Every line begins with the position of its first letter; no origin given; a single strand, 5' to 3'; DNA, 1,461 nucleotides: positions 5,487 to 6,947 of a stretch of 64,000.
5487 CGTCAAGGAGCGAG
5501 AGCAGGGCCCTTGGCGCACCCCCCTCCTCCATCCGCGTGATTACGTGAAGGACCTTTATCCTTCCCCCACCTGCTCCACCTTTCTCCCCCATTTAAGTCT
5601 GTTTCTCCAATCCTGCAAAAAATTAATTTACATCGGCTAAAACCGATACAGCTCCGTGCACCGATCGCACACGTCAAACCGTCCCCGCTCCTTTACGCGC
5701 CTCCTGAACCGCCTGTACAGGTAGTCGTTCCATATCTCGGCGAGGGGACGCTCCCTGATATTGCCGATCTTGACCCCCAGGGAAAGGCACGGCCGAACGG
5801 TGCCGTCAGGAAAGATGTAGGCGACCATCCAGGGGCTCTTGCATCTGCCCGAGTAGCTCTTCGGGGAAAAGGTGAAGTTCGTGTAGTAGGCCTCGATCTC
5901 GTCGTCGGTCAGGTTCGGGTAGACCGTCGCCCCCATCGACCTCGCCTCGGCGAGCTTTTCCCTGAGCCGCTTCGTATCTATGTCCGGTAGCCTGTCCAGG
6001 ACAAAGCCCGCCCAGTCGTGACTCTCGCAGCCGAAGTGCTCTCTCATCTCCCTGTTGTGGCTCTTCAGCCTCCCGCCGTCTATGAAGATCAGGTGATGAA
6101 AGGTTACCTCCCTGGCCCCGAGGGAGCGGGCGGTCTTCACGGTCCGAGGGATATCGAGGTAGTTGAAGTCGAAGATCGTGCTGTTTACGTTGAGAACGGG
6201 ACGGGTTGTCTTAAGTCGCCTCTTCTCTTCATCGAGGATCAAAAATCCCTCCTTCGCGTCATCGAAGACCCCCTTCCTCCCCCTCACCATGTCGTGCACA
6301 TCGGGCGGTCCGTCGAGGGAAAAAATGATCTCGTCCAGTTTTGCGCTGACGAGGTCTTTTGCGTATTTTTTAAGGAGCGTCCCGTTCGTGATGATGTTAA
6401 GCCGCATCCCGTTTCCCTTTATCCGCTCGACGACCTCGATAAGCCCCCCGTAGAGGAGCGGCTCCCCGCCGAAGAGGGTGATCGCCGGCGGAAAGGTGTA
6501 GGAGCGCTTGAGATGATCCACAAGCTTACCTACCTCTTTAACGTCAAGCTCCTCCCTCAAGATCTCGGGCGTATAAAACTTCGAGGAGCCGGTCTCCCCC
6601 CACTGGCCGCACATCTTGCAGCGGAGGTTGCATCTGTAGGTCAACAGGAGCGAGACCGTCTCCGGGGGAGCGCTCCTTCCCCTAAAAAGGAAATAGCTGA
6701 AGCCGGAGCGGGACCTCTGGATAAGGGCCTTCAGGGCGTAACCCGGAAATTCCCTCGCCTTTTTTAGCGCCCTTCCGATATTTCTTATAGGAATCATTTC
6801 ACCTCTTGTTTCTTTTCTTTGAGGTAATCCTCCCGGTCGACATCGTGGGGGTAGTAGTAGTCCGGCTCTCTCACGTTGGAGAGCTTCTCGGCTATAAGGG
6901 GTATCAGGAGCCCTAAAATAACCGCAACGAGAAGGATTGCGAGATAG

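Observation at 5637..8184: DegT aminotransferase - microprotein - Twitch/SPASM radical-SAM module (plus LmbE and second DegT nearby) inside an EPS operon: aminoglycoside-like tailoring logic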

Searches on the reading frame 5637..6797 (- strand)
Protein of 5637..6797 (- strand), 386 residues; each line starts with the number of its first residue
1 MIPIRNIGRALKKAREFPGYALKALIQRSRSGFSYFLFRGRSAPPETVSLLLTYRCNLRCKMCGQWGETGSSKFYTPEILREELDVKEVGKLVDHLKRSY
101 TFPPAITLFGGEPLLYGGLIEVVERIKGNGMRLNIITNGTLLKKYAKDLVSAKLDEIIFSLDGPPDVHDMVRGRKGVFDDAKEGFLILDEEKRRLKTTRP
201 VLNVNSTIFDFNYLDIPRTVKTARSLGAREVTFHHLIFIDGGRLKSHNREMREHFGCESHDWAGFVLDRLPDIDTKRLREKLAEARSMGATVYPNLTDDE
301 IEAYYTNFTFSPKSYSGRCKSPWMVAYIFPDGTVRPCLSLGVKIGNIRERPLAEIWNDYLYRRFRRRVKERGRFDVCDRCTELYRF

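Call 4: search_protein_families(library=pfam, proteins=[window:5637-6797:-], max_evalue=0.01)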
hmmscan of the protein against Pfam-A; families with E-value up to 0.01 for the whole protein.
window:5637-6797:- (386 aa): 3 families
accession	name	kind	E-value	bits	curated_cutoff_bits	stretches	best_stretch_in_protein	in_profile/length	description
PF04055.27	Radical_SAM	-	2.4e-21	77.1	29.5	1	52-196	3-145/166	Radical SAM superfamily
PF13186.11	SPASM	-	9.9e-15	55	21.5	1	319-381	1-67/67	Iron-sulfur cluster-binding domain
PF13353.11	Fer4_12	-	3.6e-06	27.8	22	1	51-168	10-120/137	4Fe-4S single cluster domain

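Call 5: search_protein_families(library=ncbifam, proteins=[window:5637-6797:-], max_evalue=0.01)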
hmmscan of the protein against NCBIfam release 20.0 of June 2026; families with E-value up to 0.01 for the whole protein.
window:5637-6797:- (386 aa): 73 families (the best 25 are shown)
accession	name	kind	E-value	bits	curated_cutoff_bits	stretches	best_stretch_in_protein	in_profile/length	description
TIGR04317.1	W_rSAM_matur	equivalog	6.3e-29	101.2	380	2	50-237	8-185/349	tungsten cofactor oxidoreductase radical SAM maturase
TIGR04545.1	rSAM_ahbD_hemeb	equivalog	6.6e-25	88.2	500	1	51-378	5-309/339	heme b synthase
TIGR04546.1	rSAM_ahbC_deAc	equivalog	4.3e-24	85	650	1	50-382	43-354/390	12,18-didecarboxysiroheme deacetylase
TIGR04054.1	rSAM_NirJ1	equivalog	2.1e-23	82.6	650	1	49-373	39-343/387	putative heme d1 biosynthesis radical SAM protein NirJ1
TIGR04347.1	pseudo_SAM_Halo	equivalog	1.1e-22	80.9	525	1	51-238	43-214/390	TIGR04347 family pseudo-SAM/SPASM protein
TIGR04051.1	rSAM_NirJ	equivalog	1.1e-22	80.5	515.45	1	52-373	8-314/354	heme d1 biosynthesis radical SAM protein NirJ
NF033640.1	N_Twi_rSAM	subfamily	1.8e-22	80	170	2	44-238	109-312/398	twitch domain-containing radical SAM protein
TIGR04250.1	SCM_rSAM_ScmE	equivalog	3e-20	72.5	400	2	45-190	2-139/358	SynChlorMet cassette radical SAM/SPASM protein ScmE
TIGR04053.2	TIGR04053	equivalog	4.4e-20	72.2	395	1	52-378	14-336/366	TIGR04053 family radical SAM/SPASM domain-containing protein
TIGR04055.1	rSAM_NirJ2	equivalog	4.5e-20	72.4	500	2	49-250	3-186/326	putative heme d1 biosynthesis radical SAM protein NirJ2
TIGR03961.1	rSAM_PTO1314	hypoth_equivalog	1.9e-19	70.1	306.05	1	52-227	29-182/332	PTO1314 family radical SAM protein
TIGR04133.1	rSAM_w_lipo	hypoth_equivalog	3.3e-18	65.8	425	2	53-191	31-163/350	TIGR04133 family radical SAM/SPASM protein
NF045574.1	sacti_mat_StsB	exception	3.7e-17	62.3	625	1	47-191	97-231/466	StsB family radical SAM/SPASM domain sactipeptide maturase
TIGR04251.1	SCM_rSAM_ScmF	equivalog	1e-16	61.3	400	1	46-237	4-183/353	SynChlorMet cassette radical SAM/SPASM protein ScmF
TIGR04311.1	rSAM_Geo_metal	subfamily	1e-16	61.1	400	2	47-236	4-187/423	radical SAM/SPASM family putative metalloenzyme maturase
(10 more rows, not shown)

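Call 8: find_homologous_proteins(query=window:5637-6797:-)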
Query window:5637-6797:- (386 aa): 1849 proteins with E <= 0.001 among 8000 candidates; the best 120 are listed.
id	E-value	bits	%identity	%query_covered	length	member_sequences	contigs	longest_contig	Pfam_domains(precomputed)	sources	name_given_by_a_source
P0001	3.1e-246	834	93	100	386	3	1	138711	PF13186.12,PF04055.28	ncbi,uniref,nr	ncbi:MAG: radical SAM protein [Deltaproteobacteria bacterium]|uniref:Radical SAM protein n=1 Tax=Can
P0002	3.8e-201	686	75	100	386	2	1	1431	PF13186.12,PF04055.28,PF13353.12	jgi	jgi:radical SAM protein with 4Fe4S-binding SPASM domain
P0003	1.9e-200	684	75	100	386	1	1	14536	PF13186.12,PF04055.28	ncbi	-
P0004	3.0e-199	680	75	100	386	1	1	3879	PF13186.12,PF04055.28,PF13353.12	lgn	-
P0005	1.1e-167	576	65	100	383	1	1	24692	PF13186.12,PF04055.28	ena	-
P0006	3.3e-162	558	64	100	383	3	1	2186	PF13186.12,PF04055.28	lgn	-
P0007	6.9e-157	540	61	100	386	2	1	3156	PF13186.12,PF04055.28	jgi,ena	-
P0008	1.7e-152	526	59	100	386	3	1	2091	PF13186.12,PF04055.28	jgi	-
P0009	2.4e-150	519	60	100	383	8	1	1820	PF13186.12,PF04055.28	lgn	-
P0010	2.6e-150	519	58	100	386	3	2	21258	PF13186.12,PF04055.28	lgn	-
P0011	1.7e-147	509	60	100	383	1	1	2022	PF13186.12,PF04055.28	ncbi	-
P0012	1.8e-147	509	60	100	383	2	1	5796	PF13186.12,PF04055.28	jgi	-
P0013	6.0e-147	508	59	100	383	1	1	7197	PF13186.12,PF04055.28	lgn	-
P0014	7.8e-146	504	59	100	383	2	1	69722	PF13186.12,PF04055.28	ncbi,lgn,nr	ncbi:MAG: radical SAM protein [Deltaproteobacteria bacterium]|nr:radical SAM protein [Candidatus Zym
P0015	1.3e-144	500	59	100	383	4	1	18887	PF13186.12,PF04055.28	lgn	-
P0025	6.5e-130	451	55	100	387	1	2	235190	PF13186.12,PF04055.28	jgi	-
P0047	3.4e-123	429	52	100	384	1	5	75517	PF13186.12,PF04055.28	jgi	-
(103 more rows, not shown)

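Call 9: search_solved_structures(query=window:5637-6797:-, max_evalue=0.01, show_alignments=2)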
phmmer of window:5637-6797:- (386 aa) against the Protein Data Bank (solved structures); distinct sequences matched with E-value up to 0.01: 14.
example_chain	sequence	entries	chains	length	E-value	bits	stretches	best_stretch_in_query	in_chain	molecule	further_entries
7vob_C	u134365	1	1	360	3.5e-12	49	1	106-230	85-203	Cytosylglucuronate decarboxylase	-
7voc_C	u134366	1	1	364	3.6e-12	48.9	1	106-230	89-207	Cytosylglucuronate decarboxylase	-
6efn_A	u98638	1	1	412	1.2e-09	40.7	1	45-186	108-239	Sporulation killing factor maturation protein SkfB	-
5wgg_A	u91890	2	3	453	6.6e-08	34.9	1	38-190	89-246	Radical SAM domain protein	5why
7wzv_A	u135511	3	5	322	1.5e-07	33.8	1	31-146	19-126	4Fe-4S cluster-binding domain-containing protein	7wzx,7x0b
9gm3_A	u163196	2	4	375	5.3e-07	31.9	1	52-172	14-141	ChlB radical SAM domain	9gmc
7tol_A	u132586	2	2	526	6.3e-07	31.7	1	49-171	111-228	glycerol dibiphytanyl glycerol tetraether - macrocyclic archaeol synthase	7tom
2fb2_A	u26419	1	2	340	1.6e-05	27.1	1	44-166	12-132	Molybdenum cofactor biosynthesis protein A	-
1tv7_A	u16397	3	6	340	2.7e-05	26.3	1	44-166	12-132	Molybdenum cofactor biosynthesis protein A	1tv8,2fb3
4m7s_A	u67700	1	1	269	0.00025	23.1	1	318-382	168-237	BtrN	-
4m7t_A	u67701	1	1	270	0.00025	23.1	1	318-382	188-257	BtrN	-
8vpo_A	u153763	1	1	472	0.00031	22.8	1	47-189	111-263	Radical SAM core domain-containing protein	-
4k37_A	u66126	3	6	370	0.0057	18.6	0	53-172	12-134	Anaerobic sulfatase-maturating enzyme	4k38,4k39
4k36_A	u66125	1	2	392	0.0068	18.4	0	53-172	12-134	Anaerobic sulfatase-maturating enzyme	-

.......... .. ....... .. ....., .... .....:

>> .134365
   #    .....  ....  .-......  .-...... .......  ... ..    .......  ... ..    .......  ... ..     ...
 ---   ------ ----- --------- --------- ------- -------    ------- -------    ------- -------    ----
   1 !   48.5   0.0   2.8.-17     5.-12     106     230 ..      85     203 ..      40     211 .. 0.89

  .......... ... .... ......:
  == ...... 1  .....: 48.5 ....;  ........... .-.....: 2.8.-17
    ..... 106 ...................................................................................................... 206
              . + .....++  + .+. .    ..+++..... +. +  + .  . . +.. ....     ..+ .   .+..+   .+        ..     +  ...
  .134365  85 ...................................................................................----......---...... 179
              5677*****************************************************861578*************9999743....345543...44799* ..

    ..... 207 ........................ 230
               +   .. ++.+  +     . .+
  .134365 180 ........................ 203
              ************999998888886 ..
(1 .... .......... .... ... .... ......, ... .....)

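Call 11: find_related_loci(query=A1, collection=genome_contigs, flank=10000)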
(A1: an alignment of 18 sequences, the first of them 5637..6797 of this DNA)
Query A1 (386 aa) in genome_contigs; peptide patterns used: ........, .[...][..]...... (x = any residue, [..] = any of these).
526 stretches matched a pattern; 507 encode a relative of the query (tblastn E <= 1e-3); the best 80 are kept; 80 distinct loci.
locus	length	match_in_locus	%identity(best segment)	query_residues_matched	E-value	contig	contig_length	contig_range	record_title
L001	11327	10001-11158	75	1-386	0e+0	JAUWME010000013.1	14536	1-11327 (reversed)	MAG: Candidatus Zymogenus sp. isolate CSMAG_2390 CSMAG_2390_k141_458807_length_14536_cov_6.9990, whole genome shotgun se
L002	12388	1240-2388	64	1-386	1e-165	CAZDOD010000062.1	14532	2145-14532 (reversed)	MAG TPA_asm: uncultured Thermodesulfobacteriota bacterium isolate binchicken_co129_644 genome assembly, contig: NODE_125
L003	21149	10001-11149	59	1-386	8e-154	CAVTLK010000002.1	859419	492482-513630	MAG: uncultured delta proteobacterium isolate MFD04716.bin.1.84 genome assembly, contig: contig_4298, whole genome shotg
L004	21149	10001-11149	59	1-386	1e-152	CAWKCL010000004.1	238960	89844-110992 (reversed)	MAG: uncultured delta proteobacterium isolate MFD03899.bin.1.137 genome assembly, contig: contig_350, whole genome shotg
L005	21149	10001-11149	60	1-386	7e-151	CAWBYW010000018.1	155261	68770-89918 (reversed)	MAG: uncultured delta proteobacterium isolate MFD04492.bin.2.9 genome assembly, contig: contig_54950, whole genome shotg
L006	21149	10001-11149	59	1-386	2e-150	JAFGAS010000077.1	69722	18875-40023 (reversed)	MAG: Candidatus Zymogenaceae bacterium isolate Zod_maxbin.0311 k87_7827357, whole genome shotgun sequence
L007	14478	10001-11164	56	1-386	4e-141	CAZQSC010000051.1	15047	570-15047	MAG TPA_asm: uncultured bacterium isolate SRP338002_co1_79 genome assembly, contig: NODE_3705_length_15047_cov_6.753735,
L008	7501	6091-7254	58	1-386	2e-140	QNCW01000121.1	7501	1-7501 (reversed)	MAG: Candidatus Latescibacterota bacterium isolate B68_G9 B68_Guay9_scaffold_15131, whole genome shotgun sequence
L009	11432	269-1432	55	1-386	2e-138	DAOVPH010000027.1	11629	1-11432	MAG TPA_asm: Candidatus Latescibacterota bacterium isolate CSMAG_1544 CSMAG_1544_k141_796553_length_11629_cov_56.9874, w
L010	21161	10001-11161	52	1-386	1e-129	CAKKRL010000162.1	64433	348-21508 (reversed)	Thermodesulfovibrionia bacterium isolate Hainich-H51-bin227-1 genome assembly, contig: H51-bin227_1_Hain_H51_02um_R1_102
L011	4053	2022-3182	51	1-386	1e-132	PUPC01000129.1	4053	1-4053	MAG: Planctomycetota bacterium isolate B1Sed10_114 B1-Sed10-C37574, whole genome shotgun sequence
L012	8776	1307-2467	51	1-386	2e-129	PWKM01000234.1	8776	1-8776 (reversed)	MAG: Planctomycetota bacterium isolate CSSed10_192R1 CS-Sed10-C22665, whole genome shotgun sequence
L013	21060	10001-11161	51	1-386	7e-129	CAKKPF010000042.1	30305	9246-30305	Candidatus Brocadiaceae bacterium isolate Hainich-H41-bin245-1 genome assembly, contig: H41-bin245_1_Hain_H41_02um_R2_87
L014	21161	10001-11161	51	1-386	2e-128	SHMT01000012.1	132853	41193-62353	MAG: Candidatus Scalindua sp. SCAELEC01 167, whole genome shotgun sequence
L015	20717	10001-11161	51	1-386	2e-127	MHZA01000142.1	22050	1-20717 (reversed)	MAG: Planctomycetes bacterium RIFCSPLOWO2_12_FULL_40_19 rifcsplowo2_12_scaffold_7022, whole genome shotgun sequence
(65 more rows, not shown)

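Call 23: search_solved_structures(query=A1, max_evalue=0.01, show_alignments=0)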
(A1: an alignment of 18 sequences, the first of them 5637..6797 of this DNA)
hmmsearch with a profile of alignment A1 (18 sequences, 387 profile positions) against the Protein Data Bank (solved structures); distinct sequences matched with E-value up to 0.01: 19.
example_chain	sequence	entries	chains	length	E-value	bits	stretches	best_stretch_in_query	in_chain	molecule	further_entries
7vob_C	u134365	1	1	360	1.2e-16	63.6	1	102-217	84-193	Cytosylglucuronate decarboxylase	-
7voc_C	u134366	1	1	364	1.2e-16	63.6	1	102-217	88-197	Cytosylglucuronate decarboxylase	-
6efn_A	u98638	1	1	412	1.5e-16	63.3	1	42-223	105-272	Sporulation killing factor maturation protein SkfB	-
5wgg_A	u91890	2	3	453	2.7e-16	62.5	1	38-192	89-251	Radical SAM domain protein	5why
4m7t_A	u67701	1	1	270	1.3e-09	40.5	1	317-383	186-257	BtrN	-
4m7s_A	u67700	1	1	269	1.3e-09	40.5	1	317-383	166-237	BtrN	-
7wzv_A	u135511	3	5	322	1.4e-09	40.4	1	31-147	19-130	4Fe-4S cluster-binding domain-containing protein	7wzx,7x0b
9gm3_A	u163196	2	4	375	1.7e-09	40.1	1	52-187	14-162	ChlB radical SAM domain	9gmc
6een_C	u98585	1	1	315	3.7e-08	35.7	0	116-144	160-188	Designer Pentatricopeptide Protein dPPR10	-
2fb2_A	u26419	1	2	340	4.1e-08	35.6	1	48-162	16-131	Molybdenum cofactor biosynthesis protein A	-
1tv7_A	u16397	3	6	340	5.2e-08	35.2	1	48-162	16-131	Molybdenum cofactor biosynthesis protein A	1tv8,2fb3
4k37_A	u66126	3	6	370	1.8e-07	33.5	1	55-208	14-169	Anaerobic sulfatase-maturating enzyme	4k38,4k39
4k36_A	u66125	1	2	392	2.2e-07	33.2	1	55-207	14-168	Anaerobic sulfatase-maturating enzyme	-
6c8v_A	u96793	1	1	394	2.5e-07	33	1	48-237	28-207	Coenzyme PQQ synthesis protein E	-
7tol_A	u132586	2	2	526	4.2e-06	29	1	50-162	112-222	glycerol dibiphytanyl glycerol tetraether - macrocyclic archaeol synthase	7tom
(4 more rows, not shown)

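Call 31: predict_structure(alignment_id=A1)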
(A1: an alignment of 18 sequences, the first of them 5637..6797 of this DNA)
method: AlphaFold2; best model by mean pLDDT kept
length: 386 residues; sequences in the alignment: 18
mean_pLDDT: 90.7   pTM: 0.90
mean pLDDT of the five models: 90.7, 90.6, 89.2, 87.6, 86.7
residues with pLDDT >= 90: 260; 70-90: 121; 50-70: 5; < 50: 0
segments of 3 or more residues with pLDDT < 50: none
pLDDT, mean of each block of 10 residues (from residue 1): 72 78 84 84 93 87 72 80 93 95 90 93 96 95 97 96 94 92 98 96 94 96 96 93 93 90 87 96 96 92 93 87 93 90 94 95 93 89 82
secondary structure, 60 per line:
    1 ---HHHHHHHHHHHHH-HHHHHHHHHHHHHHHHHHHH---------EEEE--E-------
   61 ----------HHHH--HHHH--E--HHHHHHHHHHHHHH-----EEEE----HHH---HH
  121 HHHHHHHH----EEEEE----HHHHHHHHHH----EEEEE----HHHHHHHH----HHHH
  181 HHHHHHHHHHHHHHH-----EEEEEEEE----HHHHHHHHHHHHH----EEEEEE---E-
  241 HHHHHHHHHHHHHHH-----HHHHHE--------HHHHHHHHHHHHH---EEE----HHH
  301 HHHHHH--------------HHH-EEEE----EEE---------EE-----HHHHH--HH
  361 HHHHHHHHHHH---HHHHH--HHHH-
elements in order: H4-16 H18-37 E47-50 H71-74 H77-80 H86-99 E105-108 H119-128 E133-137 H142-151 E156-160 H165-172 H177-195 E201-208 H213-225 E230-235 H241-255 H261-265 H275-287 E291-293 H298-306 E325-328 E333-335 H352-356 H359-371 H375-379 H382-385

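Call 33: fold_search(model_id=the predicted structure, library=pdb)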
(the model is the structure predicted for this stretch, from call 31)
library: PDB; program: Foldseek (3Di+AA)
matches with E <= 10: 1707; with E <= 0.001: 121
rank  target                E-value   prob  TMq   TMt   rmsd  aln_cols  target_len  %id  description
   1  7vob                  3.4e-16  1.00  0.60  0.69   4.5       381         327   20  The crystal structure of a Radical SAM Enzyme BlsE involved in the Biosynthesis of Blasticidin S (released 2022-05-04)
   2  5v1t_A                1.1e-13  1.00  0.57  0.51   8.1       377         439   14  Crystal structure of Streptococcus suis SuiB bound to precursor peptide SuiA (released 2017-08-30)
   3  8hzv_D                1.2e-13  1.00  0.53  0.44   8.8       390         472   15  The crystal structure of a Radical SAM Enzyme DesII (released 2024-07-10)
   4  5v1q_B                1.6e-13  1.00  0.58  0.52   6.8       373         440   16  Crystal structure of Streptococcus suis SuiB (released 2017-08-30)
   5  5v1s_A                1.6e-13  1.00  0.57  0.52   7.8       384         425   16  Crystal structure of Streptococcus suis SuiB bound to S-adenosylmethionine (released 2017-08-30)
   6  8hzv_C                2.4e-13  1.00  0.54  0.46   7.1       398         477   15  The crystal structure of a Radical SAM Enzyme DesII (released 2024-07-10)
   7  6efn                  2.9e-13  1.00  0.58  0.58   4.0       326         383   23  Structure of a RiPP maturase, SkfB (released 2018-10-24)
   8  5v1q_A                3.2e-13  1.00  0.59  0.54   7.1       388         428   14  Crystal structure of Streptococcus suis SuiB (released 2017-08-30)
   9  5v1s_B                5.9e-13  1.00  0.57  0.52   7.8       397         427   14  Crystal structure of Streptococcus suis SuiB bound to S-adenosylmethionine (released 2017-08-30)
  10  8hzy_B                8.0e-13  1.00  0.53  0.46   7.9       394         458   16  The crystal structure of a Radical SAM Enzyme DesII (released 2024-07-10)
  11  8hzy_A                1.4e-12  1.00  0.52  0.44   8.5       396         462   15  The crystal structure of a Radical SAM Enzyme DesII (released 2024-07-10)
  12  8hzv_B                3.0e-12  1.00  0.53  0.44   9.0       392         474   15  The crystal structure of a Radical SAM Enzyme DesII (released 2024-07-10)
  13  8hzv_A                3.6e-12  1.00  0.56  0.47   6.6       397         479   15  The crystal structure of a Radical SAM Enzyme DesII (released 2024-07-10)
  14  4k37_B                7.5e-12  1.00  0.53  0.55   7.4       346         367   18  Native anSMEcpe with bound AdoMet (released 2013-05-08)
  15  5wgg_A                8.0e-12  1.00  0.52  0.47  10.5       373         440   19  Structural Insights into Thioether Bond Formation in the Biosynthesis of Sactipeptides (released 2017-07-26)
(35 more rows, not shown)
